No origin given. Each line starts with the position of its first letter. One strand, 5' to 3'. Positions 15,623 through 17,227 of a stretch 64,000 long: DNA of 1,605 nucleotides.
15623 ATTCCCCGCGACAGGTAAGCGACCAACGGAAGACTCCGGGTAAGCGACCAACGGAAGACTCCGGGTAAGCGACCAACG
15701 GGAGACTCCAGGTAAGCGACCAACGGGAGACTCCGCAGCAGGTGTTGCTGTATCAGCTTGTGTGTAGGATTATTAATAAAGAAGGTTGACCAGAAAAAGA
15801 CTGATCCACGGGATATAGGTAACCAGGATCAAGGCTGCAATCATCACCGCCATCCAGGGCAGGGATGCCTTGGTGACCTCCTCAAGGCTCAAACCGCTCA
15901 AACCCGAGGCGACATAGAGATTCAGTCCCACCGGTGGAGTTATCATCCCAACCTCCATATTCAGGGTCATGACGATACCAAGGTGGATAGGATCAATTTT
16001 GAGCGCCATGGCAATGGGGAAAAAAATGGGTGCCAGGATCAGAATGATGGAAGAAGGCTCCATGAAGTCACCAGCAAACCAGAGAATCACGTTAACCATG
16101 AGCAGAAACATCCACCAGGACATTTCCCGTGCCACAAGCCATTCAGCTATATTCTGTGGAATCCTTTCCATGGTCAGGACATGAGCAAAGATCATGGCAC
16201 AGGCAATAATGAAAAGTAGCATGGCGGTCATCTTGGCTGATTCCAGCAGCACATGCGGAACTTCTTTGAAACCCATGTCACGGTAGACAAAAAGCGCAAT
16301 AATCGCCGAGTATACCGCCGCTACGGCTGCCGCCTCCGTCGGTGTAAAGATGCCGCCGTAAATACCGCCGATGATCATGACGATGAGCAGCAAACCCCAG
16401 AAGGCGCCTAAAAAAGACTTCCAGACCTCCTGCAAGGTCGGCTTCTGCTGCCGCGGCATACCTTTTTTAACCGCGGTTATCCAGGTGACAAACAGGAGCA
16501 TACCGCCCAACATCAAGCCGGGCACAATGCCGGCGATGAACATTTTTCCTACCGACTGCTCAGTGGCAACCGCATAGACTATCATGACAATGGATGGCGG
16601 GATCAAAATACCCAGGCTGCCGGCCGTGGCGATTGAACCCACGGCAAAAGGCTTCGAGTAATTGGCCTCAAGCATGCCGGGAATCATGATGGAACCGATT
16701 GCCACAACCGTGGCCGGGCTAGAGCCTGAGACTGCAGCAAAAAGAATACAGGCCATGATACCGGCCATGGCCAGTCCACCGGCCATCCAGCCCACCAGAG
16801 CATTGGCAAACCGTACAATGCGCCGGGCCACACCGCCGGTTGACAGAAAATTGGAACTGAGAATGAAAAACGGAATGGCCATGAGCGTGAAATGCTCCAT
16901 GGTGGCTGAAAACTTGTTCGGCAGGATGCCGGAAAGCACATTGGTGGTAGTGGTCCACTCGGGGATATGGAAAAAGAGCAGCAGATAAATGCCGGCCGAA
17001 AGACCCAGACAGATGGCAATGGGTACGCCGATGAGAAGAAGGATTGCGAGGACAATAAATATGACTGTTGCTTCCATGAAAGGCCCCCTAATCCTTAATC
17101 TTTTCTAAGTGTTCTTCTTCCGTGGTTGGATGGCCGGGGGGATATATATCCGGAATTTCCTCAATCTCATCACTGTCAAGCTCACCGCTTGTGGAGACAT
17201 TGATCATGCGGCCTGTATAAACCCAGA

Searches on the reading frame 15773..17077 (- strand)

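Call 18: search_protein_families(library=pfam, proteins=[window:15773-17077:-], max_evalue=0.00001)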
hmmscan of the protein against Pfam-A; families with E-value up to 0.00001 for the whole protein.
window:15773-17077:- (434 aa): 1 family
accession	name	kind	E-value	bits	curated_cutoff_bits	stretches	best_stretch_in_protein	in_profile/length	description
PF06808.19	DctM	-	1.6e-125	419.7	23.8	1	7-425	1-413/413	Tripartite ATP-independent periplasmic transporter, DctM component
